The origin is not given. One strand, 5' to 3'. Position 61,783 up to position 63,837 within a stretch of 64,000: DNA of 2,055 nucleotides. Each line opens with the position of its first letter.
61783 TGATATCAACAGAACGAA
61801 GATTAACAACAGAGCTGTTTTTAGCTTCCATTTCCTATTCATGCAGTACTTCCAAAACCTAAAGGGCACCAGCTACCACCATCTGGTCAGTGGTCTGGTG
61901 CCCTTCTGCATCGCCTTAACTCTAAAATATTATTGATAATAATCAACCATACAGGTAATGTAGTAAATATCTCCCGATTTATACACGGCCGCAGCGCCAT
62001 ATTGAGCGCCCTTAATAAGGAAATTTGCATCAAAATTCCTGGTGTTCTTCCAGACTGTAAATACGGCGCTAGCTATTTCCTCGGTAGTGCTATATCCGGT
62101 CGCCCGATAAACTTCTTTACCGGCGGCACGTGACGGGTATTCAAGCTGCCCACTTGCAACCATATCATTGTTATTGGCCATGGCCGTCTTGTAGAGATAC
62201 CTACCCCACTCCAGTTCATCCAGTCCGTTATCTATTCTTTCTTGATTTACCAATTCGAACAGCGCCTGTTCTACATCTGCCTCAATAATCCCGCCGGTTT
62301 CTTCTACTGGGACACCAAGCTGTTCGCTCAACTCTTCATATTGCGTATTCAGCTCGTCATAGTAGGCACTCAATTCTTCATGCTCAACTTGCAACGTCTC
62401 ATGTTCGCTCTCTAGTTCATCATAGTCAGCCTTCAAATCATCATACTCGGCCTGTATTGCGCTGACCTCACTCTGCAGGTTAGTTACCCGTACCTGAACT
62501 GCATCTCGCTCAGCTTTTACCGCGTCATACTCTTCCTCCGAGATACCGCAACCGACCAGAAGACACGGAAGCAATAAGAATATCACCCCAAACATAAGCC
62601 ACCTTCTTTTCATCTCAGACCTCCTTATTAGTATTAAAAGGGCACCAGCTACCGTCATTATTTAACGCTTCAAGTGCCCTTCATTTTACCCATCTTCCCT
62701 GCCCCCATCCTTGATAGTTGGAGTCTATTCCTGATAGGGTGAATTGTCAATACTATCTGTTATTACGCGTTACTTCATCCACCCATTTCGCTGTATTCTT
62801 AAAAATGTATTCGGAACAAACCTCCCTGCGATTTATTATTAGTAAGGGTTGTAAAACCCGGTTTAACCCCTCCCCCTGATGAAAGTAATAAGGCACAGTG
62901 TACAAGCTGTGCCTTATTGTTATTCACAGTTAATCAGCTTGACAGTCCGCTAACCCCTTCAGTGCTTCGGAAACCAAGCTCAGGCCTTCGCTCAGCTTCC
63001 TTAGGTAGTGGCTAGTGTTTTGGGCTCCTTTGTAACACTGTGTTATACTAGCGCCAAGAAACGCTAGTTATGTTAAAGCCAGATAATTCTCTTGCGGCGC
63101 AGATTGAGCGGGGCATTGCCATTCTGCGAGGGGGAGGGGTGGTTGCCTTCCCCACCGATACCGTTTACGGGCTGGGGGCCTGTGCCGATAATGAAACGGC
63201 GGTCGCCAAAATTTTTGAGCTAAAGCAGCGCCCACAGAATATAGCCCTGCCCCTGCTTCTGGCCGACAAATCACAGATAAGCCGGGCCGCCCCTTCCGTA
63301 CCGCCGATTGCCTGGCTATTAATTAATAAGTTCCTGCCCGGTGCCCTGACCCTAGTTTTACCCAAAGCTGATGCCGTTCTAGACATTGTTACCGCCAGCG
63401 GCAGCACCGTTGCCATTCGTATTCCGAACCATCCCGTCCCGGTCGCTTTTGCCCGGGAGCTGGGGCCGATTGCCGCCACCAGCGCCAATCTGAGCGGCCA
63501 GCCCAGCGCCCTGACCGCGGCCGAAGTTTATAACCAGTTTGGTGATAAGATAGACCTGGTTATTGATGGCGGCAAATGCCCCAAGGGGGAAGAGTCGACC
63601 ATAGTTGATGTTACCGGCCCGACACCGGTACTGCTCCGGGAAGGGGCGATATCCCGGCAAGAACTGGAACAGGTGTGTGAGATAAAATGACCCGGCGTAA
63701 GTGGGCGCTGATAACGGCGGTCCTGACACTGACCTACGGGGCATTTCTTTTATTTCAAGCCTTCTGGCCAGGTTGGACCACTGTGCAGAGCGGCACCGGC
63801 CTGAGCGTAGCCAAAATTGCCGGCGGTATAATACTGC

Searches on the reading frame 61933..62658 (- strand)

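Call 22: search_protein_families(library=ncbifam, proteins=[window:61933-62658:-], max_evalue=1e-30)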
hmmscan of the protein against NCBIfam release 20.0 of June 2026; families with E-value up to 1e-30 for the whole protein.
window:61933-62658:- (242 aa): 0 families

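Call 27: search_protein_families(library=pfam, proteins=[window:61933-62658:-], max_evalue=0.001)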
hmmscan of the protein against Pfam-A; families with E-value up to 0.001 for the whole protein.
window:61933-62658:- (242 aa): 7 families
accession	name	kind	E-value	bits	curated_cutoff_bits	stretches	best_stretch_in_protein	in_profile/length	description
PF02183.23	HALZ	-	2e-07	31.5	28.1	1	71-97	6-32/43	Homeobox associated leucine zipper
PF11932.13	DUF3450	-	1.1e-06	28.5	32.6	1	30-114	4-88/241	Protein of unknown function (DUF3450)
PF00188.32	CAP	-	2.1e-06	29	21.1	1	135-237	2-116/117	Cysteine-rich secretory protein family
PF06810.17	Phage_scaffold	-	2.6e-05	24.7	35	1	34-111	6-83/170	Phage capsid assembly scaffolding protein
PF25450.1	Rab11-FIP3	-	6.7e-05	23.6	31.9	1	50-114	55-119/125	Rab11-FIP3-like domain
PF24423.1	OVT1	-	0.00017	22.3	30.9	1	47-114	27-94/100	Major antigen, helical domain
PF24319.2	DUF7491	-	0.0002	22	30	1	62-113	34-85/90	Coiled-coil region of unknown function (DUF7491)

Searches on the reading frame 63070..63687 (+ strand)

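Call 22: search_protein_families(library=ncbifam, proteins=[window:63070-63687:+], max_evalue=1e-30)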
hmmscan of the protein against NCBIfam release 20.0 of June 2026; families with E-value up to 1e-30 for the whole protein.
window:63070-63687:+ (206 aa): 1 family
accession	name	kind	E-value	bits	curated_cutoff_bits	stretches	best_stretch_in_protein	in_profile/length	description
TIGR00057.1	TIGR00057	equivalog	7.2e-62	208.2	123.2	1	4-202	3-200/202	L-threonylcarbamoyladenylate synthase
